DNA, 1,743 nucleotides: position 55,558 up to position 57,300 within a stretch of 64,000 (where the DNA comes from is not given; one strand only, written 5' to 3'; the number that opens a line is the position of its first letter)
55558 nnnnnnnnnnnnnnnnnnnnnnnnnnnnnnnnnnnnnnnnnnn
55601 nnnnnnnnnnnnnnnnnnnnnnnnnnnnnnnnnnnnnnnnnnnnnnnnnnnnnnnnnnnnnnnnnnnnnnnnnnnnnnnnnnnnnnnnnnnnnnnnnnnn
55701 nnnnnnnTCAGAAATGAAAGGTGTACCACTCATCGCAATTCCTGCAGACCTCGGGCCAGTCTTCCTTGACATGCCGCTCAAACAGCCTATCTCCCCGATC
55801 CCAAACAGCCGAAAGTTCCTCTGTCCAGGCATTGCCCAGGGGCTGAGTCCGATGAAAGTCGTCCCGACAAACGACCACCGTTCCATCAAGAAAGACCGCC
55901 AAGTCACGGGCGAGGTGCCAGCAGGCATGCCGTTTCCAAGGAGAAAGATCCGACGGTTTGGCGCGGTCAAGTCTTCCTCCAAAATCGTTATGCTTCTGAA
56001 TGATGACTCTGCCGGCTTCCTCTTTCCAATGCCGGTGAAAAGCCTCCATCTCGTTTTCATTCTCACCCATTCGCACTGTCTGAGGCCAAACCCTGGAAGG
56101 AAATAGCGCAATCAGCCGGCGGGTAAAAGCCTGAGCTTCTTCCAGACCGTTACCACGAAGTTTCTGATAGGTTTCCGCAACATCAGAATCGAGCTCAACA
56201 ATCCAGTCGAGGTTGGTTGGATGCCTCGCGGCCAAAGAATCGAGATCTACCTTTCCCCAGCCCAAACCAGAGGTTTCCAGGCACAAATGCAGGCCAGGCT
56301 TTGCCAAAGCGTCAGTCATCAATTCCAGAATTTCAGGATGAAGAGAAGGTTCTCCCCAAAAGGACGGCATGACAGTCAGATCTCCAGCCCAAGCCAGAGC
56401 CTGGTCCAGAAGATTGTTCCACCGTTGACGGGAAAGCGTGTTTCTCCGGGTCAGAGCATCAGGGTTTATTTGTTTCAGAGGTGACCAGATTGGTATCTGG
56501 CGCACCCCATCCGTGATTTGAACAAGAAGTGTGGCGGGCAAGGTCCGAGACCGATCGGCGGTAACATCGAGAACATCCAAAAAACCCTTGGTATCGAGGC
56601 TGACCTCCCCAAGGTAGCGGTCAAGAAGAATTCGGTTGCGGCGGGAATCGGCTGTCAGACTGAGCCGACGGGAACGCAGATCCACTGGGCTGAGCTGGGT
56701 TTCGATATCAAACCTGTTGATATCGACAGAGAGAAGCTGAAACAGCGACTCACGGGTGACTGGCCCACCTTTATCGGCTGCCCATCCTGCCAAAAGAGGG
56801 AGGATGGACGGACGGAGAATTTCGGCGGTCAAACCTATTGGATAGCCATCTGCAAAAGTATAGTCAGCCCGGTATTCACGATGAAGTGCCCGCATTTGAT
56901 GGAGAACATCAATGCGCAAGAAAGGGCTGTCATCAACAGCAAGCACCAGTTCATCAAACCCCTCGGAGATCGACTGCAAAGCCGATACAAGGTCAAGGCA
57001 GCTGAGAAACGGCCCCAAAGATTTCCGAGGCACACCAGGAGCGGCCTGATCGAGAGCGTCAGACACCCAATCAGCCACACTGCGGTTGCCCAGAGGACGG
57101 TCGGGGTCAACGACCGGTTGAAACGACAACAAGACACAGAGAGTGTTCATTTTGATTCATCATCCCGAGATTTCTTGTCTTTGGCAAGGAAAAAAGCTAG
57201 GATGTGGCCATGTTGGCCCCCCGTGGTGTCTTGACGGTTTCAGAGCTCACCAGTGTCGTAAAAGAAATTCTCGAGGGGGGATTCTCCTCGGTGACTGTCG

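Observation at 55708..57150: Spiro-SPASM-like protein with a nucleotidyltransferase N-domain and a radical-SAM core that has lost its 4Fe-4S cysteine triad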

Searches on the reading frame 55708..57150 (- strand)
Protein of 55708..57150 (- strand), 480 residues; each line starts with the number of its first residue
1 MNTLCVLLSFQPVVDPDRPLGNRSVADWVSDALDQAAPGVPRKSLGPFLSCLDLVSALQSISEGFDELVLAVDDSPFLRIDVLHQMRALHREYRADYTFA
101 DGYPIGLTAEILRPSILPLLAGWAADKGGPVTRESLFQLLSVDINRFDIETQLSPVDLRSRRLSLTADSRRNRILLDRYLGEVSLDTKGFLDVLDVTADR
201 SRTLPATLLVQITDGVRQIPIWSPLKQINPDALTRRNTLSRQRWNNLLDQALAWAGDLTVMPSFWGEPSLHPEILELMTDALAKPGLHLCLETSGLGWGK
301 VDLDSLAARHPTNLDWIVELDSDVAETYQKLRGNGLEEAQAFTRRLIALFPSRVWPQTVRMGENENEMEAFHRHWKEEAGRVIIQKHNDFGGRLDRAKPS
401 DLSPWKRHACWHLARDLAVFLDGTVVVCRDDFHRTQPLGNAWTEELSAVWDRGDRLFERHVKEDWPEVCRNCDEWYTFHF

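Call 3: search_protein_families(library=ncbifam, proteins=[window:55708-57150:-], max_evalue=0.01)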
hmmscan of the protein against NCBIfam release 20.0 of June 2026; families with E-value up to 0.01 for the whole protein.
window:55708-57150:- (480 aa): 2 families
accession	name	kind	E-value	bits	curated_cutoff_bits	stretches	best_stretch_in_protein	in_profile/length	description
TIGR04321.1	spiroSPASM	subfamily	3.3e-132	441.7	250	1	53-480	77-510/510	spiro-SPASM protein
TIGR02109.1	PQQ_syn_pqqE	equivalog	2e-06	27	381.35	1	204-309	5-104/358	pyrroloquinoline quinone biosynthesis protein PqqE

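Call 4: search_protein_families(library=pfam, proteins=[window:55708-57150:-], max_evalue=0.1)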
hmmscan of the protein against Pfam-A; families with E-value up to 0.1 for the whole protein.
window:55708-57150:- (480 aa): 2 families
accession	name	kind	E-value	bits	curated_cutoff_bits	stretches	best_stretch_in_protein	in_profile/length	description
PF13186.11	SPASM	-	5.3e-07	30.3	21.5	1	410-473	1-67/67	Iron-sulfur cluster-binding domain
PF12804.13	NTP_transf_3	-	0.014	16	27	1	54-129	76-150/160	MobA-like NTP transferase domain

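Call 6: find_homologous_proteins(query=window:55708-57150:-, max_evalue=0.00001)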
Query window:55708-57150:- (480 aa): 109 proteins with E <= 0.00001 among 8000 candidates.
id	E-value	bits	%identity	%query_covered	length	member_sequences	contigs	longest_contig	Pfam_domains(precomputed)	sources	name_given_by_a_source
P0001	0.0e+0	1113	100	100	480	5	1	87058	PF13186.12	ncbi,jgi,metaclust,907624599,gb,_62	metaclust:\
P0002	1.6e-245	834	74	100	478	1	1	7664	PF13186.12,PF12804.14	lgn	-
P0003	1.5e-242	824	73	100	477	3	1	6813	PF13186.12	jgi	-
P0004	9.0e-241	818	73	100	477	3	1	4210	PF13186.12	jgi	jgi:spiro-SPASM protein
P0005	5.2e-238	809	73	100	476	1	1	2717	PF13186.12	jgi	-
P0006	4.2e-237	806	71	100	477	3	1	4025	PF13186.12,PF04055.28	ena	-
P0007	1.2e-236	804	70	100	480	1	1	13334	-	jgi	jgi:spiro-SPASM protein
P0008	3.4e-235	800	71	100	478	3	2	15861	PF13186.12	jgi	jgi:spiro-SPASM protein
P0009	1.2e-234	798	72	100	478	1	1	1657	-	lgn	-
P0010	2.2e-234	797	72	100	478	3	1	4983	PF13186.12,PF12804.14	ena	-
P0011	3.2e-234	796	71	100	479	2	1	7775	PF13186.12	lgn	-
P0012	8.7e-234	795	72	99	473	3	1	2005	PF12804.14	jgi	jgi:spiro-SPASM protein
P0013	1.4e-233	794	70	100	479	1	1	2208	PF13186.12,PF04055.28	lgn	-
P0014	1.5e-233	794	71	100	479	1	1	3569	PF13186.12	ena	-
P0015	4.8e-233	792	69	100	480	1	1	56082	PF13186.12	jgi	-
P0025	9.7e-222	755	68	100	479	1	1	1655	PF13186.12,PF04055.28,PF12804.14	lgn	-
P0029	2.6e-219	747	68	100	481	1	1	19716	PF04055.28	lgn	-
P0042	3.1e-151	523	65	76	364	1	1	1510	PF04055.28,PF12804.14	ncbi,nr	ncbi:MAG TPA: hypothetical protein VMB23_10030, partial [Spirochaetia bacterium]|nr:hypothetical pro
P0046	4.6e-141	489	49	100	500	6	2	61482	PF13186.12,PF04055.28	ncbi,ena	-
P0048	2.6e-115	404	42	96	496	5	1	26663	PF13186.12,PF04055.28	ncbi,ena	-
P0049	4.7e-114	400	46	90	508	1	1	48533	PF13186.12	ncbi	-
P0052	1.3e-110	389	43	90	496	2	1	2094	PF13186.12,PF04055.28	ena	-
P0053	9.4e-110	386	43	92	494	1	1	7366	PF13186.12,PF04055.28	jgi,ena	-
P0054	2.2e-109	385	43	90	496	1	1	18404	PF13186.12,PF04055.28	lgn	-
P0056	8.5e-105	369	40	99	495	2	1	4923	PF13186.12,PF04055.28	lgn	-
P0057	1.0e-104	369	41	89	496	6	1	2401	PF13186.12,PF04055.28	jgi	jgi:spiro-SPASM protein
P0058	1.4e-104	369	41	86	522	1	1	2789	PF13186.12,PF04055.28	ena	-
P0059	4.1e-104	367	42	92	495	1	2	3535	PF13186.12,PF04055.28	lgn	-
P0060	4.7e-104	367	41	89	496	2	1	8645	PF13186.12,PF04055.28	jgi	jgi:spiro-SPASM protein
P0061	4.9e-104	367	41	87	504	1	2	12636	PF13186.12,PF04055.28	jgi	-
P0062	2.3e-103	365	41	89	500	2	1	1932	PF13186.12,PF04055.28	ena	-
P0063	2.9e-103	364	40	90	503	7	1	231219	PF13186.12,PF04055.28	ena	-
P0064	4.9e-103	364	41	89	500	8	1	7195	PF13186.12,PF04055.28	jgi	jgi:spiro-SPASM protein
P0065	1.6e-102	362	42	89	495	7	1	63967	PF13186.12,PF04055.28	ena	-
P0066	1.8e-102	362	41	92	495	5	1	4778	PF13186.12,PF04055.28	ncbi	-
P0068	2.6e-102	361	42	89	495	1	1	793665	PF13186.12,PF04055.28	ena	-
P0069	9.4e-102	359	42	89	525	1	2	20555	PF13186.12,PF04055.28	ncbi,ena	-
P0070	1.4e-101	359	42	88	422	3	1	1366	PF13186.12,PF04055.28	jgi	jgi:spiro-SPASM protein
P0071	3.2e-101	358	42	89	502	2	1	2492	PF13186.12,PF04055.28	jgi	jgi:spiro-SPASM protein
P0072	5.5e-101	357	41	93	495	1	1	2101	PF13186.12,PF04055.28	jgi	jgi:spiro-SPASM protein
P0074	2.9e-100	354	41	89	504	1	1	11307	PF13186.12,PF04055.28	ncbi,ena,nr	ncbi:MAG TPA: spiro-SPASM protein [Spirochaetia bacterium]|nr:spiro-SPASM protein [Spirochaetia bact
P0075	8.4e-100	353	42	89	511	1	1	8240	PF13186.12,PF04055.28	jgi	jgi:spiro-SPASM protein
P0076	7.5e-99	350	41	92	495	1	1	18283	PF13186.12,PF04055.28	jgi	-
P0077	7.9e-99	350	41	89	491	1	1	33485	PF13186.12,PF04055.28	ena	-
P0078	1.1e-98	349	42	89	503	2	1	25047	PF13186.12,PF04055.28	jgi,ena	jgi:spiro-SPASM protein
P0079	1.1e-98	349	43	89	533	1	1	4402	PF13186.12,PF04055.28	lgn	-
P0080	2.3e-98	348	40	89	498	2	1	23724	PF13186.12,PF04055.28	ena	-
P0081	4.4e-98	347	41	89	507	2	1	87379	PF13186.12,PF04055.28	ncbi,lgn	-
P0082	1.3e-97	346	40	85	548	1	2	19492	PF13186.12,PF04055.28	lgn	-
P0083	1.4e-97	346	43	93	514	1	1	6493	PF04055.28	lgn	-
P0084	4.6e-97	344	42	89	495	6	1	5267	PF13186.12,PF04055.28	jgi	jgi:spiro-SPASM protein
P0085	6.4e-97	343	39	89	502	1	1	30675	PF13186.12,PF04055.28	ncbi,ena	-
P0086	1.3e-96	342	40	89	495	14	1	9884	PF13186.12,PF04055.28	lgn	-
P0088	3.1e-95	338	41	92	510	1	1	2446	PF04055.28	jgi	-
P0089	4.9e-95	337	43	86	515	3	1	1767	PF04055.28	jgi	jgi:spiro-SPASM protein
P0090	5.2e-94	334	39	91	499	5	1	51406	PF13186.12,PF04055.28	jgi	jgi:spiro-SPASM protein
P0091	1.7e-93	332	40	89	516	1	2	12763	PF04055.28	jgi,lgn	jgi:spiro-SPASM protein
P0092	8.9e-93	330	38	89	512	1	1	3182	PF13186.12,PF04055.28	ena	-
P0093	1.8e-90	322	38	89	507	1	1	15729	PF13186.12,PF04055.28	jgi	jgi:spiro-SPASM protein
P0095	2.5e-88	315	38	92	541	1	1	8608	PF04055.28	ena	-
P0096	4.5e-87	311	38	89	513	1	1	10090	PF04055.28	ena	-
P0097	6.9e-87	310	36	89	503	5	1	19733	PF04055.28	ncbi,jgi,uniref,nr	ncbi:spiro-SPASM protein [Oceanispirochaeta sp.]|jgi:spiro-SPASM protein|uniref:spiro-SPASM protein 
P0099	7.8e-83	297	37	89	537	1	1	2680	PF04055.28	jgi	jgi:spiro-SPASM protein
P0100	1.8e-82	296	38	89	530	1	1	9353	PF04055.28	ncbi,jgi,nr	ncbi:MAG: spiro-SPASM protein [Treponema sp.]|jgi:spiro-SPASM protein|nr:spiro-SPASM protein [Trepon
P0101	4.5e-82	294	34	99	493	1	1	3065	PF13186.12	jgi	-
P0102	2.1e-80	289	36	89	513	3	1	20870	-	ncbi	-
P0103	3.2e-79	285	37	88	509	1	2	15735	PF04055.28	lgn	-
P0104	1.7e-74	269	40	76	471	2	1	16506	PF04055.28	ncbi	ncbi:MAG: spiro-SPASM protein, partial [Spirochaetae bacterium HGW-Spirochaetae-7]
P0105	1.8e-73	266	34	98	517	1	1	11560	PF13186.12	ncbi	-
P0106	5.3e-69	251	35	86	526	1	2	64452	-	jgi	jgi:spiro-SPASM protein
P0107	9.6e-64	234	35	93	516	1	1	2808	PF04055.28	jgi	jgi:spiro-SPASM protein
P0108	3.6e-56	209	33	86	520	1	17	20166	PF04055.28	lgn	-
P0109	7.2e-24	102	26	89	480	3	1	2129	-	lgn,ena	-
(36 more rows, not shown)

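Call 13: find_related_loci(query=A1, collection=genome_contigs, flank=10000)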
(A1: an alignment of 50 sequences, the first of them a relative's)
Query A1 (480 aa) in genome_contigs; peptide patterns used: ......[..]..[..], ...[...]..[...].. (x = any residue, [..] = any of these).
600 stretches matched a pattern (row limit reached: there are more); 585 encode a relative of the query (tblastn E <= 1e-3); the best 80 are kept; 80 distinct loci.
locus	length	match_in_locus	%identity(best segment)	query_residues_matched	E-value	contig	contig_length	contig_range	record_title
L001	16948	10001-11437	69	1-480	0e+0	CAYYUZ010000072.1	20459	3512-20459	MAG TPA_asm: uncultured Spirochaetales bacterium isolate binchicken_co54_357 genome assembly, contig: NODE_4598_length_2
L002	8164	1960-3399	69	1-480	0e+0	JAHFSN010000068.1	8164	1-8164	MAG: Spirochaetaceae bacterium isolate nzgw599 NODE_24925_length_8165_cov_2.416459, whole genome shotgun sequence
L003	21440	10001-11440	56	1-480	1e-177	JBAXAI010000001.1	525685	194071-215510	MAG: Spirochaetales bacterium isolate ELA137 MAG137_1, whole genome shotgun sequence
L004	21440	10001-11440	57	1-480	8e-177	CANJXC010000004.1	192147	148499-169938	MAG: Spirochaetales bacterium isolate RH-23may17-786 genome assembly, contig: RH-23may17-C359, whole genome shotgun sequ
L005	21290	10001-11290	46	50-480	5e-117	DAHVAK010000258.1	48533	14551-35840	MAG TPA_asm: Spirochaetales bacterium isolate clean1700 k141_195069, whole genome shotgun sequence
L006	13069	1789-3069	42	54-480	5e-114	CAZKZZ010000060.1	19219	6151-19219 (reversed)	MAG TPA_asm: uncultured Spirochaetales bacterium isolate SRP332253_co1_263 genome assembly, contig: NODE_4576_length_192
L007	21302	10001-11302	41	47-480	8e-113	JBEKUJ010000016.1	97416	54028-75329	MAG: Spirochaetia bacterium isolate SPRUCE 579 SPRUCE_579_16, whole genome shotgun sequence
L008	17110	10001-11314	44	60-479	4e-112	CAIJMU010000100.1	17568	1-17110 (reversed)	MAG: uncultured Spirochaetes bacterium isolate Ja_bin-4832 genome assembly, contig: bin-4832:100/193, whole genome shotg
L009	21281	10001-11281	42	53-480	2e-111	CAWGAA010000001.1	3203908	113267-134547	MAG: uncultured Spirochaetota bacterium isolate MFD04408.bin.1.18 genome assembly, contig: contig_23060, whole genome sh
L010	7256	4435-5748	43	60-479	4e-111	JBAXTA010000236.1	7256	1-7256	MAG: Spirochaetota bacterium isolate ELA623 MAG623_236, whole genome shotgun sequence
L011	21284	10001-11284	41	54-480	3e-111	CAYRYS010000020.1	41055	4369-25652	MAG TPA_asm: uncultured Spirochaetales bacterium isolate SRP252850_co1_379 genome assembly, contig: NODE_1455_length_410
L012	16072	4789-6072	42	53-480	2e-110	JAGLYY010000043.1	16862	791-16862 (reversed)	MAG: Spirochaetales bacterium isolate RS_13_41 ZL320.bin.41.fa_43, whole genome shotgun sequence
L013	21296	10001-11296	40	50-480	3e-110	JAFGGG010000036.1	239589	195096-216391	MAG: Spirochaetales bacterium isolate Zod_Metabat.1377 k87_11256300, whole genome shotgun sequence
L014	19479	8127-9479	44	29-480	2e-110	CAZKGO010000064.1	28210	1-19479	MAG TPA_asm: uncultured Spirochaetales bacterium isolate binchicken_co27_447 genome assembly, contig: NODE_2882_length_2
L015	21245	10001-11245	42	66-480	5e-110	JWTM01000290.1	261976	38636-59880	Candidatus Marispirochaeta associata strain JC231 contig288, whole genome shotgun sequence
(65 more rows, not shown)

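Call 25: predict_structure(alignment_id=A1)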
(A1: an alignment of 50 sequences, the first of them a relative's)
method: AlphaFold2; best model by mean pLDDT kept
length: 480 residues; sequences in the alignment: 50
mean_pLDDT: 94.1   pTM: 0.90
mean pLDDT of the five models: 94.1, 93.6, 93.6, 92.5, 92.0
residues with pLDDT >= 90: 414; 70-90: 60; 50-70: 4; < 50: 2
segments of 3 or more residues with pLDDT < 50: none
pLDDT, mean of each block of 10 residues (from residue 1): 96 93 96 96 95 97 98 97 98 98 97 97 87 93 95 95 94 97 97 95 95 97 92 97 98 95 97 98 96 97 94 94 98 97 97 94 96 96 90 85 80 93 93 92 97 94 89 64
secondary structure, 60 per line:
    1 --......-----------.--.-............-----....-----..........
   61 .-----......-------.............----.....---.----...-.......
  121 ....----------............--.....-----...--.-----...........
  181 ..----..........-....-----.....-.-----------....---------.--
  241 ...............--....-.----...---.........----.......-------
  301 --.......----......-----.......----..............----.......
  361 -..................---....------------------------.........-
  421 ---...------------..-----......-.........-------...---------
elements in order: E3-8 H25-36 E42-45 H51-61 E67-72 H80-92 E97-101 E110-112 H114-124 H135-146 E149-153 H170-182 H187-196 H198-201 E207-211 H225-228 H241-255 E258-261 H274-282 E287-293 H303-309 E314-319 H325-331 H336-349 E354-360 H362-379 E383-386 H411-415 E416-419 E424-426 H446-451 H453-461

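Call 28: find_homologous_proteins(query=A1, max_evalue=0.001)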
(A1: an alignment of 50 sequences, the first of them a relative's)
Query A1 (50 sequences) (480 aa, profile of the alignment): 103 proteins with E <= 0.001 among 8000 candidates.
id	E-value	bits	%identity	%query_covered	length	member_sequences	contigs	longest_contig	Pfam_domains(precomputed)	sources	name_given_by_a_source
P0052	2.1e-213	728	43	90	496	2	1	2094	PF13186.12,PF04055.28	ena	-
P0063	1.3e-212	725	40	90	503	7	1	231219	PF13186.12,PF04055.28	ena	-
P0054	1.0e-211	722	43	90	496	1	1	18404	PF13186.12,PF04055.28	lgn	-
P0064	1.1e-211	722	41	89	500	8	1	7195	PF13186.12,PF04055.28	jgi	jgi:spiro-SPASM protein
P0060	4.2e-210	717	41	89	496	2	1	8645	PF13186.12,PF04055.28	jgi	jgi:spiro-SPASM protein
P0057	1.4e-209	715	41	89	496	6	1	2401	PF13186.12,PF04055.28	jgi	jgi:spiro-SPASM protein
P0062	1.1e-207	709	41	89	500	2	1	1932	PF13186.12,PF04055.28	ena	-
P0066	3.8e-207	707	41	92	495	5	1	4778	PF13186.12,PF04055.28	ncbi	-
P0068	1.2e-206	705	42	89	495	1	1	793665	PF13186.12,PF04055.28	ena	-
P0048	2.0e-206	705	42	96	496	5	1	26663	PF13186.12,PF04055.28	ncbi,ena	-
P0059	1.1e-205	702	42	92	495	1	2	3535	PF13186.12,PF04055.28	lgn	-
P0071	1.2e-204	699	42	89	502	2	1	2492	PF13186.12,PF04055.28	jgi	jgi:spiro-SPASM protein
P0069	2.8e-204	698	42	89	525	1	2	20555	PF13186.12,PF04055.28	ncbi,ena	-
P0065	5.5e-204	697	42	89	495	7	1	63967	PF13186.12,PF04055.28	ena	-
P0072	9.0e-204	696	41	93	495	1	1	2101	PF13186.12,PF04055.28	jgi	jgi:spiro-SPASM protein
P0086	2.6e-203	694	40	89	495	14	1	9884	PF13186.12,PF04055.28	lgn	-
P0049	2.8e-203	694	46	90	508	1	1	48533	PF13186.12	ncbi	-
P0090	2.8e-203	694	39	91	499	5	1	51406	PF13186.12,PF04055.28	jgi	jgi:spiro-SPASM protein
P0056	7.2e-203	693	40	99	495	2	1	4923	PF13186.12,PF04055.28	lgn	-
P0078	9.0e-203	693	42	89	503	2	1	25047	PF13186.12,PF04055.28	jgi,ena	jgi:spiro-SPASM protein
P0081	2.8e-202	691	41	89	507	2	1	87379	PF13186.12,PF04055.28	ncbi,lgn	-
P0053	2.0e-200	685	43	92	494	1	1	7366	PF13186.12,PF04055.28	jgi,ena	-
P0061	3.0e-200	684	41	87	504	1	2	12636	PF13186.12,PF04055.28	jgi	-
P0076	2.1e-197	675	41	92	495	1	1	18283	PF13186.12,PF04055.28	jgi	-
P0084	1.8e-196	672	42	89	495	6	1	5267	PF13186.12,PF04055.28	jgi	jgi:spiro-SPASM protein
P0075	2.4e-195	668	42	89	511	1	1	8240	PF13186.12,PF04055.28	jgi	jgi:spiro-SPASM protein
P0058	2.9e-195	668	41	86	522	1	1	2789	PF13186.12,PF04055.28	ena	-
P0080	7.7e-194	663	40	89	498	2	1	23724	PF13186.12,PF04055.28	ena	-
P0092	9.1e-194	663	38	89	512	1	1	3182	PF13186.12,PF04055.28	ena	-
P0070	7.8e-191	653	42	88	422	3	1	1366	PF13186.12,PF04055.28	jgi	jgi:spiro-SPASM protein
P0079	3.0e-190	651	43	89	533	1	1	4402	PF13186.12,PF04055.28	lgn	-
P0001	4.2e-190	651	100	100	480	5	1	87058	PF13186.12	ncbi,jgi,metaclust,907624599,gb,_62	metaclust:\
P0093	3.1e-189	648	38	89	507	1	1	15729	PF13186.12,PF04055.28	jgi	jgi:spiro-SPASM protein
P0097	4.0e-189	648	36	89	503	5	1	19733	PF04055.28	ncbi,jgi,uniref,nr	ncbi:spiro-SPASM protein [Oceanispirochaeta sp.]|jgi:spiro-SPASM protein|uniref:spiro-SPASM protein 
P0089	1.9e-185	635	43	86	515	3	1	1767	PF04055.28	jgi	jgi:spiro-SPASM protein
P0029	2.1e-185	635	68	100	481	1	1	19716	PF04055.28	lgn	-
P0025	9.9e-185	633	68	100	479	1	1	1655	PF13186.12,PF04055.28,PF12804.14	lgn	-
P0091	1.0e-184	633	40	89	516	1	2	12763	PF04055.28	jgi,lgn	jgi:spiro-SPASM protein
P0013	3.7e-184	631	70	100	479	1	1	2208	PF13186.12,PF04055.28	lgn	-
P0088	5.6e-184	631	41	92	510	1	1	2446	PF04055.28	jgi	-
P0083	1.1e-183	630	43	93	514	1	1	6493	PF04055.28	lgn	-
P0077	5.0e-183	627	41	89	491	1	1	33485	PF13186.12,PF04055.28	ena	-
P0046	3.0e-181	622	49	100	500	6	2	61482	PF13186.12,PF04055.28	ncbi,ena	-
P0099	2.3e-180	619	37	89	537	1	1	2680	PF04055.28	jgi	jgi:spiro-SPASM protein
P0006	7.2e-180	617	71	100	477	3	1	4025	PF13186.12,PF04055.28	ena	-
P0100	1.1e-178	613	38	89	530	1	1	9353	PF04055.28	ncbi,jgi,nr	ncbi:MAG: spiro-SPASM protein [Treponema sp.]|jgi:spiro-SPASM protein|nr:spiro-SPASM protein [Trepon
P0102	1.2e-178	613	36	89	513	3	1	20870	-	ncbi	-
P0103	8.2e-165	567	37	88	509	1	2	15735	PF04055.28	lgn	-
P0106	1.1e-155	537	35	86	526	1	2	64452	-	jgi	jgi:spiro-SPASM protein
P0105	1.0e-152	528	34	98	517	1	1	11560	PF13186.12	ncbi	-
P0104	7.5e-152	525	40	76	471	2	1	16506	PF04055.28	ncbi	ncbi:MAG: spiro-SPASM protein, partial [Spirochaetae bacterium HGW-Spirochaetae-7]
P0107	1.6e-145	504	35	93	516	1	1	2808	PF04055.28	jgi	jgi:spiro-SPASM protein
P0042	3.5e-115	404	65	76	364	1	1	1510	PF04055.28,PF12804.14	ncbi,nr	ncbi:MAG TPA: hypothetical protein VMB23_10030, partial [Spirochaetia bacterium]|nr:hypothetical pro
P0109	3.7e-105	371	26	89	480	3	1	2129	-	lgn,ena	-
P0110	1.2e-8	52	28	18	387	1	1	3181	PF13186.12,PF04055.28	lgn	-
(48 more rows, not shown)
